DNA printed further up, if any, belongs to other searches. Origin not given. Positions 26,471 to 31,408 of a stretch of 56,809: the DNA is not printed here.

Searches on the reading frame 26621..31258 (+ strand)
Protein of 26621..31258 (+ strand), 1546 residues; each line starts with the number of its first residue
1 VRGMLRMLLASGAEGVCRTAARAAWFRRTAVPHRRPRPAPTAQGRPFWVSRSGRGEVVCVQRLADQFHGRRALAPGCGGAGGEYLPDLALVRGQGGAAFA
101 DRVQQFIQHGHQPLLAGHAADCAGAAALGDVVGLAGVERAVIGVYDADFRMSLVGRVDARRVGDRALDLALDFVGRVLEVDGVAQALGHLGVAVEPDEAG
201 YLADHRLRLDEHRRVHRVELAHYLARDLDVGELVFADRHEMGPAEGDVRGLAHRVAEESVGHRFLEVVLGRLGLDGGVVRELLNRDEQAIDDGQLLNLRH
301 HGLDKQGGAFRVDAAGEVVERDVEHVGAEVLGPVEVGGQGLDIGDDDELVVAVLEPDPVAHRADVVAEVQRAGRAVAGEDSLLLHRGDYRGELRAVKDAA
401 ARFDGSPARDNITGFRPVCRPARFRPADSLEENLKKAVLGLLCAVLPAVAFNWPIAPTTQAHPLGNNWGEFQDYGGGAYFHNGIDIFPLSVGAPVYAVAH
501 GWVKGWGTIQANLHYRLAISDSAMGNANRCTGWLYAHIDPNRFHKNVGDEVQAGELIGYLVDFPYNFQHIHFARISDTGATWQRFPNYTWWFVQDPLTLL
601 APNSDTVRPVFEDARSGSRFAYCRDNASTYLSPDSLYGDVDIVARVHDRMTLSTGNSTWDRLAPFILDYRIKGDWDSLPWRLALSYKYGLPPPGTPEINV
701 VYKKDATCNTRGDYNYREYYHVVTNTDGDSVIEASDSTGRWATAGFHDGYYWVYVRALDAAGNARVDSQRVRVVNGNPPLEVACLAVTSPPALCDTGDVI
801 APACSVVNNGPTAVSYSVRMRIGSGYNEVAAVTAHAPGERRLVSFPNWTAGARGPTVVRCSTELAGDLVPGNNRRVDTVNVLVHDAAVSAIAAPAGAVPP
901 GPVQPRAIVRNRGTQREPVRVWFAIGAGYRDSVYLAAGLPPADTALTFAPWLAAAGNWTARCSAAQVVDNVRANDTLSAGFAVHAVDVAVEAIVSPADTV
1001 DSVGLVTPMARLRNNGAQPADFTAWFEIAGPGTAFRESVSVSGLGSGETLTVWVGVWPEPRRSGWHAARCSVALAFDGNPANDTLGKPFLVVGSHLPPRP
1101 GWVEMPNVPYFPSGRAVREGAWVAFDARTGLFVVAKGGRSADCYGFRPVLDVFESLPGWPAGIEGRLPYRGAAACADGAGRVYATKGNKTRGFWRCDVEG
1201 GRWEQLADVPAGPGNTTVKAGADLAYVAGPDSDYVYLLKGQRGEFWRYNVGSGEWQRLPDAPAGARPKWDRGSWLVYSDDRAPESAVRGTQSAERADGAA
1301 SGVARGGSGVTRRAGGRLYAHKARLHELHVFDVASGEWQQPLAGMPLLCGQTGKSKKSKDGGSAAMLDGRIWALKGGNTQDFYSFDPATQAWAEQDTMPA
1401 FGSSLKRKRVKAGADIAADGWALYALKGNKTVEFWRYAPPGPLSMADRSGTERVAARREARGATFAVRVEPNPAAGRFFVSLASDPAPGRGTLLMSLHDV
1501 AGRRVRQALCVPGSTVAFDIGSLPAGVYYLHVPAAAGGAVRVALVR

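Call 77: search_protein_families(library=pfam, proteins=[window:26621-31258:+], max_evalue=0.001)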
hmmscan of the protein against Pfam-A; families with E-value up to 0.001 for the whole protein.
window:26621-31258:+ (1546 aa): 5 families
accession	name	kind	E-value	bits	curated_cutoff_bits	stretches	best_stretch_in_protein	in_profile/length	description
PF13964.12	Kelch_6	-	1.2e-12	47.7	25.3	0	1175-1210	9-47/50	Kelch motif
PF01551.29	Peptidase_M23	-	3.3e-07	30.9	28.7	1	480-573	2-86/96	Peptidase family M23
PF24681.1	Kelch_KLHDC2_KLHL20_DRC7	-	1.6e-06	28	50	1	1315-1398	120-197/221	KLHDC2/KLHL20/DRC7 Kelch-repeats domain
PF13415.12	Kelch_3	-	1.1e-05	25.9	22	0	1244-1263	19-38/48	Galactose oxidase, central domain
PF13418.12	Kelch_4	-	0.0001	22.6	21.6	0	1246-1262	32-48/49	Galactose oxidase, central domain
